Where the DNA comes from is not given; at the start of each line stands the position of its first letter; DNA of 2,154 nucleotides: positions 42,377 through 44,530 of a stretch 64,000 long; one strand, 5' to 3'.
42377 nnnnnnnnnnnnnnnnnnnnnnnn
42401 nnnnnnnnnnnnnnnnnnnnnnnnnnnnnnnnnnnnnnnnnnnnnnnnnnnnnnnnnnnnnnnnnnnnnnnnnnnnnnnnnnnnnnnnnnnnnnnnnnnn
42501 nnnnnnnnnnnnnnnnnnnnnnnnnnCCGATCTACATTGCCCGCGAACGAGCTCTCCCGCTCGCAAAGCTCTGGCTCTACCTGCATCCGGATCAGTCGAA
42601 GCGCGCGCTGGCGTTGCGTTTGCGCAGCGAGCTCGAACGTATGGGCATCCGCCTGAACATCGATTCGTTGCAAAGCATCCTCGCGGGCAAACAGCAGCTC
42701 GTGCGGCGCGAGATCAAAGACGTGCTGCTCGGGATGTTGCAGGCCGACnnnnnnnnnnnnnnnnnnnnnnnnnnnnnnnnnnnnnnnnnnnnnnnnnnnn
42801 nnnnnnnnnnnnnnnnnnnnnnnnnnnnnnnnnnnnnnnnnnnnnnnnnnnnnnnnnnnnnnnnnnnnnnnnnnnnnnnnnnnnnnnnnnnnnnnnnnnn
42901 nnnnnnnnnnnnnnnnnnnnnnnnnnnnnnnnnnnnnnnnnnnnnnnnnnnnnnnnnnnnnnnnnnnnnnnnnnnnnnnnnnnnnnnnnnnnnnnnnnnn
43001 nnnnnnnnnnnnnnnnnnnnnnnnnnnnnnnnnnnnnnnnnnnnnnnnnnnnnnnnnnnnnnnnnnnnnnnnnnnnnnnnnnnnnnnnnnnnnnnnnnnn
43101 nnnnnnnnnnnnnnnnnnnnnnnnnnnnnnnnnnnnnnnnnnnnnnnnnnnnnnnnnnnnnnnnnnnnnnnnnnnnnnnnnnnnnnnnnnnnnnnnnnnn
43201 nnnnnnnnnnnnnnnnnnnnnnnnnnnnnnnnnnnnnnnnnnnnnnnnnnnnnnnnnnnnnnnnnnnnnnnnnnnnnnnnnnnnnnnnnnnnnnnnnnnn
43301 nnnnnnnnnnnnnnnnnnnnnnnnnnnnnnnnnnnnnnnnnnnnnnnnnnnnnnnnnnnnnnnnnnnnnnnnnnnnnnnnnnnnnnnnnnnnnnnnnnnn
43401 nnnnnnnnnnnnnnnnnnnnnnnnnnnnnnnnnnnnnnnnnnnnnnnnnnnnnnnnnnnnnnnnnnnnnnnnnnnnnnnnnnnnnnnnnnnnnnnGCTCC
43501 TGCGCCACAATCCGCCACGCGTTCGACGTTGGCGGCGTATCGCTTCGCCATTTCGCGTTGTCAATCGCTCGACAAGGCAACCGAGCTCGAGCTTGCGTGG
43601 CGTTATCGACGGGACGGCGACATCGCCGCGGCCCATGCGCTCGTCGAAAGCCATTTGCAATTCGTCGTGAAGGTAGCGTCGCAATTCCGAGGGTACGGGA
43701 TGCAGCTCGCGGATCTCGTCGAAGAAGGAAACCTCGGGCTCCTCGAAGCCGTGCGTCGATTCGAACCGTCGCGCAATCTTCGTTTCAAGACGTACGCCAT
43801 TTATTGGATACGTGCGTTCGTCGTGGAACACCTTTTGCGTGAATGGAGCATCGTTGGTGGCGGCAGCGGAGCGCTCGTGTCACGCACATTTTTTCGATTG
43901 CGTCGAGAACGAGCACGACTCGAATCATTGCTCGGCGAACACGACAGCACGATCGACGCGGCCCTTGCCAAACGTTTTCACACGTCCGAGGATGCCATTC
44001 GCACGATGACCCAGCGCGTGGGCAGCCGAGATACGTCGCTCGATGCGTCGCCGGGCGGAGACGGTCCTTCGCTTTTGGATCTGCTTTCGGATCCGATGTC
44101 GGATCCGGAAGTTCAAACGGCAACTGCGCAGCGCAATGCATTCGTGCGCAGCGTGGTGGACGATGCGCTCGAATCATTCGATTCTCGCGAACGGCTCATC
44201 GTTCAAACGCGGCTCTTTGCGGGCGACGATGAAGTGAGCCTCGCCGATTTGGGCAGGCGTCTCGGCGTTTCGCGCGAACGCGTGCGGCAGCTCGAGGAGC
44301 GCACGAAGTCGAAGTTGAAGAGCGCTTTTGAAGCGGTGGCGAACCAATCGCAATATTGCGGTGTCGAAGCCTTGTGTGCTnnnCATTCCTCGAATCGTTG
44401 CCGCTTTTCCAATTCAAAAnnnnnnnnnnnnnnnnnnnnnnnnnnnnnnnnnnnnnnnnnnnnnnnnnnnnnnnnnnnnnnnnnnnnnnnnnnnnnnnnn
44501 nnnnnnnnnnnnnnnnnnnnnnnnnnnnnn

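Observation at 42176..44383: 735-aa RpoH-like sigma factor carrying four tandem about 58-aa repeats at its N-terminus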

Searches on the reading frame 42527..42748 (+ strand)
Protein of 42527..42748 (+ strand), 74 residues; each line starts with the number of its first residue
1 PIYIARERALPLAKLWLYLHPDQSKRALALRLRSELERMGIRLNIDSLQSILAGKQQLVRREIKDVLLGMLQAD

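Call 84: search_solved_structures(query=A6, max_evalue=10, show_alignments=2)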
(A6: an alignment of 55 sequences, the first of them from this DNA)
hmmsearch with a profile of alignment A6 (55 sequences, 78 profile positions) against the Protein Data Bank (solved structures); distinct sequences matched with E-value up to 10: 7.
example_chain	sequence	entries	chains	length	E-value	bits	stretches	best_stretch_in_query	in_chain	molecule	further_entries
7dkl_A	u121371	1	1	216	2.1e-06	30.4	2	16-44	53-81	DEP domain-containing mTOR-interacting protein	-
7ped_B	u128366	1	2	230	2.9e-06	30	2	16-44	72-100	DEP domain-containing mTOR-interacting protein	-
7owg_O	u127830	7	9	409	1.2e-05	28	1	16-44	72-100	DEP domain-containing mTOR-interacting protein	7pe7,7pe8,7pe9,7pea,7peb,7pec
3fov_A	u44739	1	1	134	0.56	13.1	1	6-28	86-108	UPF0102 protein RPA0323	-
1qe0_A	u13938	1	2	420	0.67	12.8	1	29-58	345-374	Histidine--tRNA ligase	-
6g8h_CCC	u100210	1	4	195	1.2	12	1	8-34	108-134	Transcriptional regulatory protein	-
6g87_A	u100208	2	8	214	1.5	11.7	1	8-34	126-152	TetR/AcrR family transcriptional regulator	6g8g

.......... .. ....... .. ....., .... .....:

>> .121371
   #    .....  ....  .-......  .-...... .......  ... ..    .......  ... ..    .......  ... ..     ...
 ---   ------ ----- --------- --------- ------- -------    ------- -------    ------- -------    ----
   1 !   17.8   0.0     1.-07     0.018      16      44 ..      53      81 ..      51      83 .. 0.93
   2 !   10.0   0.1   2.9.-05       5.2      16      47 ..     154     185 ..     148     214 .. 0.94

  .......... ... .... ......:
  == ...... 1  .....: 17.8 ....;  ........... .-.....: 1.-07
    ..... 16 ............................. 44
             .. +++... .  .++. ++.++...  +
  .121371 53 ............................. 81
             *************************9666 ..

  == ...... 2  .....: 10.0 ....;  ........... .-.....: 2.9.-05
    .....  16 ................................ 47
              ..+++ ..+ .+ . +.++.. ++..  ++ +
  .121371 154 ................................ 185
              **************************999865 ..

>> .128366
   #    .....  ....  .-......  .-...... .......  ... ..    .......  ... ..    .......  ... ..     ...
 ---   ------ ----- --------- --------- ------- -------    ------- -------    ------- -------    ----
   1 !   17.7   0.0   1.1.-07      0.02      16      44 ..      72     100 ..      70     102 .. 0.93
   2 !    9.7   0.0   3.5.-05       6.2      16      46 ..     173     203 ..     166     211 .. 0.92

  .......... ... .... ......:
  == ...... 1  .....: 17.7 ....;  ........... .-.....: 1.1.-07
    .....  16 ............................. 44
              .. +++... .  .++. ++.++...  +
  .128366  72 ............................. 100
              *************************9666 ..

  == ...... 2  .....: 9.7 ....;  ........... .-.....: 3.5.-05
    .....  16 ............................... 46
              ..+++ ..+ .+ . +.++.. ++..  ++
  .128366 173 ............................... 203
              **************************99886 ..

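Call 85: find_homologous_proteins(query=A6, max_evalue=0.01)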
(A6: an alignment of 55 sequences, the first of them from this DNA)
Query A6 (55 sequences) (74 aa, profile of the alignment): 27 proteins with E <= 0.01 among 3887 candidates.
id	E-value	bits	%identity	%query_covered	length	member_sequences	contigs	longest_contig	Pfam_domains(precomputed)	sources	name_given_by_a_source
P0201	6.1e-21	92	28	62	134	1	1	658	-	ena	-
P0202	1.5e-20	90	-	-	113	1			-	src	-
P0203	2.7e-20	89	37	81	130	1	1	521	-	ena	-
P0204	1.8e-19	87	29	76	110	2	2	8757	-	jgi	jgi:hypothetical protein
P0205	2.4e-18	83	30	72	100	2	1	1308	-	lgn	-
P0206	4.4e-17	79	30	59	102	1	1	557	-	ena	-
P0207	9.8e-17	78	-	-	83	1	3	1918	-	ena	-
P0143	8.2e-16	75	33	69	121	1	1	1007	-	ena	-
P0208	1.3e-15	74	30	62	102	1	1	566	-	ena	-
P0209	8.1e-15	72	28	64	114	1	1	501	-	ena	-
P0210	9.2e-15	72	30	62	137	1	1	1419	-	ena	-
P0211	1.5e-14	71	30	62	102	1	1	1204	-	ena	-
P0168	2.5e-14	70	32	76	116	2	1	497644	-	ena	-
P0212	4.1e-14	70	-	-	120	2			-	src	-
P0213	3.7e-13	67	28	62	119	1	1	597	-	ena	-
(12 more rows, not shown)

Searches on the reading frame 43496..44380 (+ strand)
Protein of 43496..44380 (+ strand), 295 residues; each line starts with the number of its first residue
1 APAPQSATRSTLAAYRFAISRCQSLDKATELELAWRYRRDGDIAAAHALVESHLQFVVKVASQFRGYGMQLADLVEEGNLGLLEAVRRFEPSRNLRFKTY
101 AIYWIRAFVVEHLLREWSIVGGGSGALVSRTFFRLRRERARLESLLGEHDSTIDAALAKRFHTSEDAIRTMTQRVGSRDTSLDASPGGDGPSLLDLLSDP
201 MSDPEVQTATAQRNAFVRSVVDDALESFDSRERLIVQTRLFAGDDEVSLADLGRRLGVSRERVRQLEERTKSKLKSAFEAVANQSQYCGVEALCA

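Call 45: search_solved_structures(query=window:43496-44380:+, max_evalue=1e-10, show_alignments=1)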
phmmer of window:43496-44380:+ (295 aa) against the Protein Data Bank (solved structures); distinct sequences matched with E-value up to 1e-10: 64 (the best 60 are shown).
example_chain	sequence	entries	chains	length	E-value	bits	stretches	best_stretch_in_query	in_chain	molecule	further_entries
8hkc_E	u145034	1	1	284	5.1e-40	140.7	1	14-280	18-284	RNA polymerase sigma factor RpoH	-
6omf_F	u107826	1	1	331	2.2e-31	112.4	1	27-277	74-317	RNA polymerase sigma factor RpoS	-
6kj6_F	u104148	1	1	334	2.3e-31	112.3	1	27-277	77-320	RNA polymerase sigma factor RpoS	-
5ipl_F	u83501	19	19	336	2.3e-31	112.3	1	27-277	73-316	RNA polymerase sigma factor RpoS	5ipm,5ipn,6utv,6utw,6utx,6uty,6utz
6uu8_FFF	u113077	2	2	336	3.3e-31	111.8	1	27-277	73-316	RNA polymerase sigma factor RpoS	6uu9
7vf9_F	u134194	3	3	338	2.4e-27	99.1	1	36-279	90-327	RNA polymerase sigma factor RpoS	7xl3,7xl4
7f0r_F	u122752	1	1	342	2.4e-27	99.1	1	36-279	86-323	RNA polymerase sigma factor RpoS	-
7l7b_F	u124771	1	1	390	2.8e-27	98.9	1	18-276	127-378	RNA polymerase sigma factor SigA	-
5uh5_F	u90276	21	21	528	1.5e-26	96.5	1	21-276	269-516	RNA polymerase sigma factor SigA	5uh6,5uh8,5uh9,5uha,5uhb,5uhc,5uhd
7kif_F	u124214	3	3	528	1.5e-26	96.5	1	21-276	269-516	RNA polymerase sigma factor SigA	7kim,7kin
6bzo_F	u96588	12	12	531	1.6e-26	96.5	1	21-276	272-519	RNA polymerase sigma factor SigA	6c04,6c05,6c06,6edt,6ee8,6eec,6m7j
9e7v_F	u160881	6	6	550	1.7e-26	96.4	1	21-276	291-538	RNA polymerase sigma factor SigA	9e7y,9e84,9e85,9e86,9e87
5tw1_F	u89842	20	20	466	2.6e-26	95.8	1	31-276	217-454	RNA polymerase sigma factor SigA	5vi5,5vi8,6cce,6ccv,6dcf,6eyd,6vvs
8x6f_E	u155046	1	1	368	3.1e-25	92.2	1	13-276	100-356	RNA polymerase sigma factor SigA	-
1l9u_H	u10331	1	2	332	7.7e-25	90.9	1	27-275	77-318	SIGMA FACTOR SIGA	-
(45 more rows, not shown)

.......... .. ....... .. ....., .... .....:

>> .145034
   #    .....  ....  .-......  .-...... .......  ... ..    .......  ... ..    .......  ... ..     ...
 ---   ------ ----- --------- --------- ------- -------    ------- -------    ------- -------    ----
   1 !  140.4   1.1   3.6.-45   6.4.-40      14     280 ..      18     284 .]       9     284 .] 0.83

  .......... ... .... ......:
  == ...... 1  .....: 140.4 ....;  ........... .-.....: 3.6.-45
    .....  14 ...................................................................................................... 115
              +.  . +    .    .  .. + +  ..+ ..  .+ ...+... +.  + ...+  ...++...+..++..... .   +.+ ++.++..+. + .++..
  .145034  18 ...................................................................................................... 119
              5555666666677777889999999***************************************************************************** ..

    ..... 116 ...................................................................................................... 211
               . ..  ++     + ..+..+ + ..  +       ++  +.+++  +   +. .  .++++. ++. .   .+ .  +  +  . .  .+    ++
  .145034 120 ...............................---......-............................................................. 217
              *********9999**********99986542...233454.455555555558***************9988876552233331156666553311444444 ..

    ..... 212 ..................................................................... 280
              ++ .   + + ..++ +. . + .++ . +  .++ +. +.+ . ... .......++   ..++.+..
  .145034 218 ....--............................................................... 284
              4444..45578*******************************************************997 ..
